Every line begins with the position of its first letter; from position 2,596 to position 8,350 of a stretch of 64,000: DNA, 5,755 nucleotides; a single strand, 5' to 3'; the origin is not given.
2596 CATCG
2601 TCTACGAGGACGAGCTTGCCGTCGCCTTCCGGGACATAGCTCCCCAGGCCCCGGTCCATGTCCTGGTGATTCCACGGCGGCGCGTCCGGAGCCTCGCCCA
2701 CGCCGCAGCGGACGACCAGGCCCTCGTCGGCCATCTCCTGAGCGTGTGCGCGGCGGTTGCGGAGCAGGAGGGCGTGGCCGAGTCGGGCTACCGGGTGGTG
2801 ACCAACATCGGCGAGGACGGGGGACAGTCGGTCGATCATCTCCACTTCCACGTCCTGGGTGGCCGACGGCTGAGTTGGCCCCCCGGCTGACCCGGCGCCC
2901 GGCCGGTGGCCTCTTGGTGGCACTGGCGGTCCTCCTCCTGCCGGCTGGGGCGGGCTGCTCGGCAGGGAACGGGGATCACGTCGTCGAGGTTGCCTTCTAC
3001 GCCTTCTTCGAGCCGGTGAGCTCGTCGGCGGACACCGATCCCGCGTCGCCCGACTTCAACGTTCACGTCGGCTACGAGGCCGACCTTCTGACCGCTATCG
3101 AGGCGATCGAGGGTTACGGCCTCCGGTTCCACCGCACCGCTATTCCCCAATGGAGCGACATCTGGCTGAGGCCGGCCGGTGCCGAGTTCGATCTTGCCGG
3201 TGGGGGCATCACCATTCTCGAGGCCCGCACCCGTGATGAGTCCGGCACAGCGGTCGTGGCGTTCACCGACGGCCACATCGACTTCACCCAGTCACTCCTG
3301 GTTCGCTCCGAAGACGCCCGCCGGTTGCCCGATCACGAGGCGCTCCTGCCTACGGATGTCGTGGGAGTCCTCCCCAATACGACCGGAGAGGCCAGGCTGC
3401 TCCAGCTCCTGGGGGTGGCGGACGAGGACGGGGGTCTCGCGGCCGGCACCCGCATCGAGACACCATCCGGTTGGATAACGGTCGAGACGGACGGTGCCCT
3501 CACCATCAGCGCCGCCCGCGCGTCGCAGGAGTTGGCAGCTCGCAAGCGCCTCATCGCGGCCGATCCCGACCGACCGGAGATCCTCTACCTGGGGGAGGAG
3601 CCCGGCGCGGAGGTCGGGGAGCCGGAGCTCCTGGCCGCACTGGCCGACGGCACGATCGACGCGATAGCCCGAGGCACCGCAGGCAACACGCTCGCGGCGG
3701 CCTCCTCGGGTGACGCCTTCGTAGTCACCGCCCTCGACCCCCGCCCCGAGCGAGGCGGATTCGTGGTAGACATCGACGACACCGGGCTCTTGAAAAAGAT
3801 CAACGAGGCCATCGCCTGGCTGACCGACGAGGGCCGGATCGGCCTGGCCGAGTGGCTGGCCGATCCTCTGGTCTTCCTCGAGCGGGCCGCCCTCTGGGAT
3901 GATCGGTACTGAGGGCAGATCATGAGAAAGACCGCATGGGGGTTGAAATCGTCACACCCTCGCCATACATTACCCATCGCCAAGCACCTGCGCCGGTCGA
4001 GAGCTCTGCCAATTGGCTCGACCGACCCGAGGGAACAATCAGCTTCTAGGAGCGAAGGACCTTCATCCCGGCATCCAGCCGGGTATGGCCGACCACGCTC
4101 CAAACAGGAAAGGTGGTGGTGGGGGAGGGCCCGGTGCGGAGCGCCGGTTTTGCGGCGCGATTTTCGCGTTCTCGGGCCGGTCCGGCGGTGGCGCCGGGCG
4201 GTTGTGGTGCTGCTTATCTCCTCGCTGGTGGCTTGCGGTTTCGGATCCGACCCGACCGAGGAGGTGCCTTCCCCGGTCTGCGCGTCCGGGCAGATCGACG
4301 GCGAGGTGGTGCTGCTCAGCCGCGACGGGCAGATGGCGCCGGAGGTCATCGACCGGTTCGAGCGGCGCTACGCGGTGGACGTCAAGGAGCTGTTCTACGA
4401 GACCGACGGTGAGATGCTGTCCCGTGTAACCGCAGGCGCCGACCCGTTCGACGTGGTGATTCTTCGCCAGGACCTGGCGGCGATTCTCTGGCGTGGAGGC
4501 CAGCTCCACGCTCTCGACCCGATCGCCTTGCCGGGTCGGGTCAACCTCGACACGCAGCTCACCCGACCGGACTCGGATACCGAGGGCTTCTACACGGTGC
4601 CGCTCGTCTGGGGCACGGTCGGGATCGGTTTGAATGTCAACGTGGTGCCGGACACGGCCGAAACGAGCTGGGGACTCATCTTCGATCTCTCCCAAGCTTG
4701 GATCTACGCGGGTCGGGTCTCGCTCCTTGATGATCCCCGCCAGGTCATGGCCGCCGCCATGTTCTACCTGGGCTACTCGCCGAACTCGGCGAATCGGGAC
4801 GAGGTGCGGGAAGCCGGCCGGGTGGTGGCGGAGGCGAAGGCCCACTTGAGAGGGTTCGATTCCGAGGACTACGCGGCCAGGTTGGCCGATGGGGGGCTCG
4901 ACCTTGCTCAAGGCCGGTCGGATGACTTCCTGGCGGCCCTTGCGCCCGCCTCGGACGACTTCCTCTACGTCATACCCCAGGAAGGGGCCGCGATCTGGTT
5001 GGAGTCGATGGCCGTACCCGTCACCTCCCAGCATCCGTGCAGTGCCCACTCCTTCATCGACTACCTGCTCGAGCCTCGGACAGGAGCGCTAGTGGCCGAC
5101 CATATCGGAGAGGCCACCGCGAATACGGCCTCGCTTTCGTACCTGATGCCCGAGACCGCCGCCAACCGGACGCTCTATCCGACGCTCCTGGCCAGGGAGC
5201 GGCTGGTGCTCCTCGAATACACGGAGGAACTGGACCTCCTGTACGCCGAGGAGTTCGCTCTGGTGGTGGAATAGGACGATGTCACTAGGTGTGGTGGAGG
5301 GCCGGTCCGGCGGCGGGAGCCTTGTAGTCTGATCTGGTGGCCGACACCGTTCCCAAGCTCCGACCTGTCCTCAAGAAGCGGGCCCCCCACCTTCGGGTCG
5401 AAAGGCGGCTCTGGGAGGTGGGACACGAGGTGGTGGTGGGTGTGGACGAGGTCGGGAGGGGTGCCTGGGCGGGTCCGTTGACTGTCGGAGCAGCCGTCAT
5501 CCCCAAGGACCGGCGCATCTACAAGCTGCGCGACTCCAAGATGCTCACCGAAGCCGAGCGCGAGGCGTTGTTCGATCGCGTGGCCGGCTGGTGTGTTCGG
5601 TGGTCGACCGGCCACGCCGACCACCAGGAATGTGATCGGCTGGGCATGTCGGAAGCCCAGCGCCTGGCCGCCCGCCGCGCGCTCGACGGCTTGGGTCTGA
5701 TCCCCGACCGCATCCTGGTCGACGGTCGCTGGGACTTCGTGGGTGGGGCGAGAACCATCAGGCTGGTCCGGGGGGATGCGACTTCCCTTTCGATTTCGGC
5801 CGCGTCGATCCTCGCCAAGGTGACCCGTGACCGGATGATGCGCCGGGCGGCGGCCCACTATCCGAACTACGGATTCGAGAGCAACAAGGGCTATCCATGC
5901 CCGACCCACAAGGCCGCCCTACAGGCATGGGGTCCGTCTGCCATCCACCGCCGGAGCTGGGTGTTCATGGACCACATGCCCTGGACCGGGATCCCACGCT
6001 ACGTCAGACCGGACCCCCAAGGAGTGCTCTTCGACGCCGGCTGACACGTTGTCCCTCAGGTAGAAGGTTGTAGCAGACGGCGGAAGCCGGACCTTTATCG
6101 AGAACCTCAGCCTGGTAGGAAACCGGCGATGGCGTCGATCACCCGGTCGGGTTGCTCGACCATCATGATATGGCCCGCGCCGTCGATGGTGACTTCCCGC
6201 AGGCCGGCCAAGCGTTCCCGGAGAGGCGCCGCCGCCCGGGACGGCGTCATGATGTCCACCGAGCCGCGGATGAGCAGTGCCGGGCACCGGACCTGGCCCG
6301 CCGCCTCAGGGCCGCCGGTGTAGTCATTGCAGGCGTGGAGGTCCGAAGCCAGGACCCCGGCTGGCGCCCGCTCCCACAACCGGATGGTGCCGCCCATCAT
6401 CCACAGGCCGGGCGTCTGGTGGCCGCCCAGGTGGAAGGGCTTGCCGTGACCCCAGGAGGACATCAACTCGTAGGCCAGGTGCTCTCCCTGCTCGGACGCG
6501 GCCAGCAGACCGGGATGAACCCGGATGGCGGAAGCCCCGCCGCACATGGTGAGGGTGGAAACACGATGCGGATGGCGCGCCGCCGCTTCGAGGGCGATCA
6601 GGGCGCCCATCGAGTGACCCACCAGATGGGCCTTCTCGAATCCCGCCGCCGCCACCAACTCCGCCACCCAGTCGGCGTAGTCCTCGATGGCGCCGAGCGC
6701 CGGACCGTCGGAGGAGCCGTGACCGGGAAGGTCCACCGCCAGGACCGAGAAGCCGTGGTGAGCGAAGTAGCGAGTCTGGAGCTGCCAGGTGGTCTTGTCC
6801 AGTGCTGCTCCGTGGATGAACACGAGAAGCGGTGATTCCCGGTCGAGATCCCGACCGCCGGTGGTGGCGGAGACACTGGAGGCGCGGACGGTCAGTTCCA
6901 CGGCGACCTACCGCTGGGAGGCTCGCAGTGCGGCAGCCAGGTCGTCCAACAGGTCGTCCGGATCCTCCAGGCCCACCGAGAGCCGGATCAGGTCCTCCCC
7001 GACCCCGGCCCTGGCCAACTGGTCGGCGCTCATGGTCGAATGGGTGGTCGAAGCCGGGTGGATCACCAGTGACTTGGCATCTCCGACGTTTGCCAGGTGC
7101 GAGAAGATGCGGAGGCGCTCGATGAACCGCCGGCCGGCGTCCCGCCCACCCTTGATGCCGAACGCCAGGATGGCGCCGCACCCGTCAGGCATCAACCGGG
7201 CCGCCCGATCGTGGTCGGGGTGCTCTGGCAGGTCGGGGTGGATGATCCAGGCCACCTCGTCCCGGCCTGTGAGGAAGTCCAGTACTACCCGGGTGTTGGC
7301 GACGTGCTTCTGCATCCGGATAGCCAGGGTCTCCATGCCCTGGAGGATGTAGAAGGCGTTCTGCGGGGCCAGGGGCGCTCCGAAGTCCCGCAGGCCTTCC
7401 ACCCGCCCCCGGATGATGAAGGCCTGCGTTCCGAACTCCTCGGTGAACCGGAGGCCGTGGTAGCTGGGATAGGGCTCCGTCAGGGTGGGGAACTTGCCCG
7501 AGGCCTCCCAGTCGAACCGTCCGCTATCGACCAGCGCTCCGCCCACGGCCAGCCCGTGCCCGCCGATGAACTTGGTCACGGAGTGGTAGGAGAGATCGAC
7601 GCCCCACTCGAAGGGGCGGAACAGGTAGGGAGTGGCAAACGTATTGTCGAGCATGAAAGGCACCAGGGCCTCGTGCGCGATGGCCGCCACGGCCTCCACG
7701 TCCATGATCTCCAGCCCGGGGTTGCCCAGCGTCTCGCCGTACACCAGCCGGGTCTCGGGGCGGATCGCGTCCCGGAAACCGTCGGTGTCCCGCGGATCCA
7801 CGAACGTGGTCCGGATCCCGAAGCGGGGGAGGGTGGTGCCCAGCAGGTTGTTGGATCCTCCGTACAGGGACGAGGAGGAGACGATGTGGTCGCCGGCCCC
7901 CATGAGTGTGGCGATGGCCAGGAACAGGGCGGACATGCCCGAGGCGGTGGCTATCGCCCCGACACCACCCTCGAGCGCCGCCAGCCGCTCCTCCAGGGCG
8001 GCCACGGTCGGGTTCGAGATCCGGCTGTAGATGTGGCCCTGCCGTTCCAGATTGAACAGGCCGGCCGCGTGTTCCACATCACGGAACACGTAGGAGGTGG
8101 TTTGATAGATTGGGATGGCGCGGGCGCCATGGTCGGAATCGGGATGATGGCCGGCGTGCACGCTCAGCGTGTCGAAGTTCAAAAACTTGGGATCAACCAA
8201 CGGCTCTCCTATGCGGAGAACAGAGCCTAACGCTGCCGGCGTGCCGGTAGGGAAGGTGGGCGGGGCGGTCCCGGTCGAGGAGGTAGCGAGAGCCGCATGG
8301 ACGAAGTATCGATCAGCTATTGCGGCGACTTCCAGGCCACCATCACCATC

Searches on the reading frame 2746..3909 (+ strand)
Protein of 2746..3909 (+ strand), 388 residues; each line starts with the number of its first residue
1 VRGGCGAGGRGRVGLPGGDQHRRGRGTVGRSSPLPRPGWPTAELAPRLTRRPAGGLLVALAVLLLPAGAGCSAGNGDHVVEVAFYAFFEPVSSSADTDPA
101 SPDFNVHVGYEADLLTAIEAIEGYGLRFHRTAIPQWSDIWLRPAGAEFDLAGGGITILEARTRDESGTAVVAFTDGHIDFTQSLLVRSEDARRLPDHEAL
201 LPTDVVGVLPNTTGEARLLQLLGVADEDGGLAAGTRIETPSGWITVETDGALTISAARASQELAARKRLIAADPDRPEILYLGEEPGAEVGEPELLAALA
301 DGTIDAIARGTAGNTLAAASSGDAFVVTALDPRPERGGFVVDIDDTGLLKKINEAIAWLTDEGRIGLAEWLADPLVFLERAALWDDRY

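Call 13: search_protein_families(library=pfam, proteins=[window:2746-3909:+])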
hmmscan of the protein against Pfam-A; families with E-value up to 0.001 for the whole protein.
window:2746-3909:+ (388 aa): 1 family
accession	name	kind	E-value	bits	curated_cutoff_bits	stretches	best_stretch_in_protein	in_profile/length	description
PF00497.25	SBP_bac_3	-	1.2e-07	32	26.4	1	106-365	20-122/132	Bacterial extracellular solute-binding proteins, family 3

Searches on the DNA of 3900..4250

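Call 10: search_rna_families(source=window, start=3900, end=4250, threshold=evalue, max_evalue=10, show_alignments=3)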
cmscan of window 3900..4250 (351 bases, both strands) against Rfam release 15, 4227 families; matches with E-value up to 10: 1.
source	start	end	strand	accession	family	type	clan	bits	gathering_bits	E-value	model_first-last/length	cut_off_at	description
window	4007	4073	-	RF00285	snoZ6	Gene; snRNA; snoRNA; CD-box;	-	13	35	4.5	1-91/91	no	Z6 small nucleolar RNA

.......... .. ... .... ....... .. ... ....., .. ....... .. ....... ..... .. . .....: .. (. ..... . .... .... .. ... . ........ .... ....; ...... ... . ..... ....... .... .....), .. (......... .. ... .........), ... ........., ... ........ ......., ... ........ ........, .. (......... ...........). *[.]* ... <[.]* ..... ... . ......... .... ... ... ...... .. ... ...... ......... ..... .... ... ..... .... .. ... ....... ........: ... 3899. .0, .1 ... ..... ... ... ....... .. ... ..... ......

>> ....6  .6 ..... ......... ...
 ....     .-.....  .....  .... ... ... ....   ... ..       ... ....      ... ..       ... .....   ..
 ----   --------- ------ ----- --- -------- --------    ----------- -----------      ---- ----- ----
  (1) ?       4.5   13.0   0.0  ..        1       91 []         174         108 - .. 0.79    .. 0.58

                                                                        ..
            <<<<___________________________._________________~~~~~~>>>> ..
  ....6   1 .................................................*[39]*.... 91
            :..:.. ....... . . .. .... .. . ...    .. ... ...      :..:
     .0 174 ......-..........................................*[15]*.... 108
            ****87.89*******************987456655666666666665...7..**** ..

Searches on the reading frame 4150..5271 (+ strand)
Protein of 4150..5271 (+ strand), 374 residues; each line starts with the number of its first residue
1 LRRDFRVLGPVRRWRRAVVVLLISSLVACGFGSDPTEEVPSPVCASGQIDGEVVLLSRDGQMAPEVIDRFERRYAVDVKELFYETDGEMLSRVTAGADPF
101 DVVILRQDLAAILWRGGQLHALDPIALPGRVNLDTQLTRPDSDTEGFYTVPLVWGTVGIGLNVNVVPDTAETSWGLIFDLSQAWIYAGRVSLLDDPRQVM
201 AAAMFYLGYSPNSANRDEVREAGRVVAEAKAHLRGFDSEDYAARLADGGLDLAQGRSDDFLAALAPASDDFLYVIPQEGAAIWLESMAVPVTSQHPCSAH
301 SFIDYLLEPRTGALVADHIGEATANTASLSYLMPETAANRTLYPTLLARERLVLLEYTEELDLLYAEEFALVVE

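Call 13: search_protein_families(library=pfam, proteins=[window:4180-5271:+])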
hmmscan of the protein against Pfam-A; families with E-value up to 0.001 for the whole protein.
window:4180-5271:+ (364 aa): 4 families
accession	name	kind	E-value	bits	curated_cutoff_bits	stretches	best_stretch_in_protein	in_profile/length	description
PF13416.11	SBP_bac_8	-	1.6e-18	68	27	1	56-320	2-267/279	Bacterial extracellular solute-binding protein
PF13343.11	SBP_bac_6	-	3.6e-10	40.2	24.6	1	132-312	51-217/245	Bacterial extracellular solute-binding protein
PF01547.30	SBP_bac_1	-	5.2e-07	30.4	26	1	54-300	11-304/307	Bacterial extracellular solute-binding protein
PF13531.11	SBP_bac_11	-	0.00011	22.5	25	0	225-307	141-223/227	Bacterial extracellular solute-binding protein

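Call 22: find_homologous_proteins(query=window:4150-5271:+, max_evalue=1e-20)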
Query window:4150-5271:+ (374 aa): 71 proteins with E <= 1e-20 among 8000 candidates.
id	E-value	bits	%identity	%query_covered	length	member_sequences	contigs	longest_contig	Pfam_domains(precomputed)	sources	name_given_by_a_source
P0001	1.9e-245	832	100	100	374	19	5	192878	PF13416.12,PF13343.12,PF01547.31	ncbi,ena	-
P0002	4.9e-213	725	89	96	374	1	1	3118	PF13416.12,PF13343.12,PF01547.31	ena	-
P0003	1.6e-212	723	88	97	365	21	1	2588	PF13416.12,PF13343.12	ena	-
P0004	1.9e-210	716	91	95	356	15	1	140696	PF13416.12,PF13343.12,PF01547.31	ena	-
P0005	6.4e-209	711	89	96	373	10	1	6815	PF13416.12,PF13343.12,PF01547.31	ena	-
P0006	2.5e-207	706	86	98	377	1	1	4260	PF13416.12,PF13343.12,PF01547.31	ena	-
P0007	3.6e-206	702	87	95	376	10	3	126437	PF13416.12,PF13343.12,PF01547.31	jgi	-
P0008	2.7e-205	699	87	96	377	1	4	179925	PF13416.12,PF13343.12,PF01547.31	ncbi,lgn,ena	-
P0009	1.5e-202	690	85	96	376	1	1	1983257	PF13416.12,PF13343.12,PF01547.31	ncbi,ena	-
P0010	5.2e-189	646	82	93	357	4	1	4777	PF13416.12,PF13343.12,PF01547.31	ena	-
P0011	4.6e-166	570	70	97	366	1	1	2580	PF13531.12,PF13416.12,PF13343.12,PF01547.31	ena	-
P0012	3.8e-156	538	67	93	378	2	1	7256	PF13531.12,PF13416.12,PF13343.12,PF01547.31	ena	-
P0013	4.7e-154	531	68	91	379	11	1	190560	PF13531.12,PF13416.12,PF13343.12,PF01547.31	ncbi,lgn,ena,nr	ncbi:MAG: spermidine/putrescine ABC transporter substrate-binding protein [bacterium]|nr:spermidine/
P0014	4.6e-139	482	63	92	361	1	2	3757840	PF13416.12,PF13343.12,PF01547.31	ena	-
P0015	1.1e-138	480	63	93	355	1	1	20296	PF13416.12,PF13343.12,PF01547.31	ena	-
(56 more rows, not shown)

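Call 23: find_encoding_contigs(protein=P0009, flank=10000, max_places=2)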
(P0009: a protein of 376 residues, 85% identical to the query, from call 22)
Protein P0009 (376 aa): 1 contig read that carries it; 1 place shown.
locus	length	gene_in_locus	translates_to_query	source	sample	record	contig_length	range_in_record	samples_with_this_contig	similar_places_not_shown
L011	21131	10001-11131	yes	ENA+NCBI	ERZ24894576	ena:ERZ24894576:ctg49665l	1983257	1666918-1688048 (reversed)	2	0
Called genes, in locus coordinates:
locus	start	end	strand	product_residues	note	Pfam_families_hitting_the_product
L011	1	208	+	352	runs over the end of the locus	-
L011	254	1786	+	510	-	PF00395:SLH (faint), PF04294:VanW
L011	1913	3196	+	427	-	PF00919:UPF0004, PF04055:Radical_SAM, PF18693:TRAM_2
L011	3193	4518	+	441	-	PF00994:MoCF_biosynth, PF18146:CinA_KH, PF02464:CinA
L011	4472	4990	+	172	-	PF02834:LigT_PEase, PF13563:2_5_RNA_ligase2, PF02834:LigT_PEase (weak)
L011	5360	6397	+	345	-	PF00154:RecA_N, PF08423:Rad51, PF06745:ATPase (weak), PF27531:MT3502_N (weak), PF21096:RecA_C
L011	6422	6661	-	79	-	-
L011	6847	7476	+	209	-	PF12895:ANAPC3 (faint)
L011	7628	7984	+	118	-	PF00436:SSB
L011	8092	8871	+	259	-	PF02104:SURF1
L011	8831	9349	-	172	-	PF04073:tRNA_edit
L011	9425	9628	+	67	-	PF03966:Trm112p (faint)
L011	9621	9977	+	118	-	PF11969:DcpS_C, PF01230:HIT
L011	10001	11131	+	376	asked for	PF01547:SBP_bac_1 (weak), PF13416:SBP_bac_8, PF13343:SBP_bac_6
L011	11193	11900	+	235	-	PF01351:RNase_HII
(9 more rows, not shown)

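Call 24: find_encoding_contigs(protein=P0013, flank=10000, max_places=2)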
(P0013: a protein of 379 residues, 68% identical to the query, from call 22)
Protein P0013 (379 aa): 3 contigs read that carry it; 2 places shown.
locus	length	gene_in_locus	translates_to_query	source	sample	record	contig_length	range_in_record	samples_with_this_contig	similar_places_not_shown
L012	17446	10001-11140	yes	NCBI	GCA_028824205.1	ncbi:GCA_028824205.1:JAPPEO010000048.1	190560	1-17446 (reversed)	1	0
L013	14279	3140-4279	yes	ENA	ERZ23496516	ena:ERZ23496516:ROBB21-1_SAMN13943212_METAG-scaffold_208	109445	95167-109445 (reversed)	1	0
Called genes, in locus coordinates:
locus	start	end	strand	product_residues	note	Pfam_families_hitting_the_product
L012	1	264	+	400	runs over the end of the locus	PF00145:DNA_methylase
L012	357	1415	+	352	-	-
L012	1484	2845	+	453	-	PF00919:UPF0004, PF04055:Radical_SAM, PF18693:TRAM_2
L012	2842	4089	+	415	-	PF00994:MoCF_biosynth, PF18146:CinA_KH, PF02464:CinA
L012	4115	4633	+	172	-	PF02834:LigT_PEase, PF13563:2_5_RNA_ligase2, PF02834:LigT_PEase (weak)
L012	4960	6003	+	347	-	PF00154:RecA_N, PF06745:ATPase (weak), PF08423:Rad51, PF27531:MT3502_N, PF01637:ATPase_2 (weak), PF21096:RecA_C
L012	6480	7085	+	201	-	PF12895:ANAPC3 (faint)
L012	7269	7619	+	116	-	PF00436:SSB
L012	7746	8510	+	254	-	PF02104:SURF1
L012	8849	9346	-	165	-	PF04073:tRNA_edit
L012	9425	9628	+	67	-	PF03966:Trm112p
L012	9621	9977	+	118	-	PF11969:DcpS_C, PF01230:HIT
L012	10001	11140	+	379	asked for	PF13531:SBP_bac_11 (faint), PF01547:SBP_bac_1, PF13416:SBP_bac_8, PF13343:SBP_bac_6 (weak)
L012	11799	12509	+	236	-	PF01351:RNase_HII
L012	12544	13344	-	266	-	PF00561:Abhydrolase_1, PF00975:Thioesterase (weak), PF12146:Hydrolase_4, PF12697:Abhydrolase_6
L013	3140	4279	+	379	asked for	PF13531:SBP_bac_11 (faint), PF01547:SBP_bac_1, PF13416:SBP_bac_8, PF13343:SBP_bac_6 (weak)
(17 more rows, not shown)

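Call 25: find_encoding_contigs(protein=P0014, flank=10000, max_places=2)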
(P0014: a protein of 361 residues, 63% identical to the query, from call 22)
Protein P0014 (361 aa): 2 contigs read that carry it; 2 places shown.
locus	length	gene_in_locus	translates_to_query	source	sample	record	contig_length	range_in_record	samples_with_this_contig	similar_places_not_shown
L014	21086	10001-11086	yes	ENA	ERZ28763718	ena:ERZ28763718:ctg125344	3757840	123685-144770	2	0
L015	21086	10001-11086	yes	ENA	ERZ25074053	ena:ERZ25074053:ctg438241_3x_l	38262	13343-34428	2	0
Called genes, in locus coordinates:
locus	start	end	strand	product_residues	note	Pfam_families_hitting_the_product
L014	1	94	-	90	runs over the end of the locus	-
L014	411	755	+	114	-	PF01548:DEDD_Tnp_IS110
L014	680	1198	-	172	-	-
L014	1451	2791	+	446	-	PF22240:ISP_coupler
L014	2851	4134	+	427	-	-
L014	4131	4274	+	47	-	PF18135:Type_ISP_C (weak)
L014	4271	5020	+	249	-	PF18135:Type_ISP_C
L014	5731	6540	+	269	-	PF02104:SURF1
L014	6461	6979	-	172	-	PF04073:tRNA_edit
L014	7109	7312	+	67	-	PF03966:Trm112p (weak)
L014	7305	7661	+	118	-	PF11969:DcpS_C, PF01230:HIT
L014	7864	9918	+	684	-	PF00561:Abhydrolase_1, PF08386:Abhydrolase_4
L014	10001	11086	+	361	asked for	PF01547:SBP_bac_1 (faint), PF13416:SBP_bac_8, PF13343:SBP_bac_6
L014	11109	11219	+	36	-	-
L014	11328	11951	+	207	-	PF01351:RNase_HII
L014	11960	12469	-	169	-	PF00561:Abhydrolase_1 (faint)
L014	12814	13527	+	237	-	PF00521:DNA_topoisoIV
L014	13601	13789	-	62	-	-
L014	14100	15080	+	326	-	PF14257:DUF4349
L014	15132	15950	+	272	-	PF00378:ECH_1, PF16113:ECH_2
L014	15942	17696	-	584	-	PF02771:Acyl-CoA_dh_N, PF02770:Acyl-CoA_dh_M, PF00441:Acyl-CoA_dh_1, PF22924:ACOX_C_alpha1, PF08028:Acyl-CoA_dh_2 (weak), PF12806:Acyl-CoA_dh_C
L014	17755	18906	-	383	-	PF01053:Cys_Met_Meta_PP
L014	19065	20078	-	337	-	PF00005:ABC_tran, PF08352:oligo_HPY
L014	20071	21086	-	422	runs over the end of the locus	PF00005:ABC_tran, PF13304:AAA_21 (faint), PF08352:oligo_HPY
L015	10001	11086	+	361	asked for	PF01547:SBP_bac_1 (faint), PF13416:SBP_bac_8, PF13343:SBP_bac_6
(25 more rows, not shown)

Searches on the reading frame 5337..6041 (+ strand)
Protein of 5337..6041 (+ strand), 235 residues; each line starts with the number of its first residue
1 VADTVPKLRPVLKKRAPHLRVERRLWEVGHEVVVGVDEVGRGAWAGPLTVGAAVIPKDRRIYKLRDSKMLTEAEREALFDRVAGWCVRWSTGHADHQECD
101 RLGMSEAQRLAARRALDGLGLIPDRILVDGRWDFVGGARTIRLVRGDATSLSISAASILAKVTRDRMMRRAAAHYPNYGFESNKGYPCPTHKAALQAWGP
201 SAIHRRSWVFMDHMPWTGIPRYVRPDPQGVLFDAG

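Call 13: search_protein_families(library=pfam, proteins=[window:5337-6041:+])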
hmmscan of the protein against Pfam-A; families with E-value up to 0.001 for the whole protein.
window:5337-6041:+ (235 aa): 1 family
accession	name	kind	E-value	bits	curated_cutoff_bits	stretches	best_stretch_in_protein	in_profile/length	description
PF01351.25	RNase_HII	-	1.9e-32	113.2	25.8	1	34-209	1-197/199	Ribonuclease HII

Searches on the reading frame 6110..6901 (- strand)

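Call 13: search_protein_families(library=pfam, proteins=[window:6110-6901:-])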
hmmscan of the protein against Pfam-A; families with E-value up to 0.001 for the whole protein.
window:6110-6901:- (264 aa): 7 families
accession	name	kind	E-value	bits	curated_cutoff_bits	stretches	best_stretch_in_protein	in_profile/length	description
PF00561.26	Abhydrolase_1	-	4.2e-28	99.1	25.8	1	24-130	1-107/245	alpha/beta hydrolase fold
PF12697.13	Abhydrolase_6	-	2.5e-25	90.8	26.3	1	26-257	1-217/217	Alpha/beta hydrolase family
PF12146.15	Hydrolase_4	-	5.7e-18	65.5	27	1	25-129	6-116/239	Serine aminopeptidase, S33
PF00975.26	Thioesterase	-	3.9e-07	31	26.4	1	51-109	28-86/226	Thioesterase domain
PF06821.19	Ser_hydrolase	-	0.00033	21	22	0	75-126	39-94/172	Serine hydrolase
PF02129.25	Peptidase_S15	-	0.0004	20.6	23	0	39-124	39-130/262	X-Pro dipeptidyl-peptidase (S15 family)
PF07224.18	Chlorophyllase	-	0.00054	19.3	26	1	24-110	43-137/301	Chlorophyllase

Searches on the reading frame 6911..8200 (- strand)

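Call 13: search_protein_families(library=pfam, proteins=[window:6911-8200:-])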
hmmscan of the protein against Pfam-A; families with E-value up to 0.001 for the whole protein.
window:6911-8200:- (430 aa): 2 families
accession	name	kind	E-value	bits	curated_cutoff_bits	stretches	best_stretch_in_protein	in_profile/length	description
PF01053.26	Cys_Met_Meta_PP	-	5.7e-126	420.5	27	1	10-425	1-380/381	Cys/Met metabolism PLP-dependent enzyme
PF01041.23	DegT_DnrJ_EryC1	-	0.00011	22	19.8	1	63-186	23-146/360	DegT/DnrJ/EryC1/StrS aminotransferase family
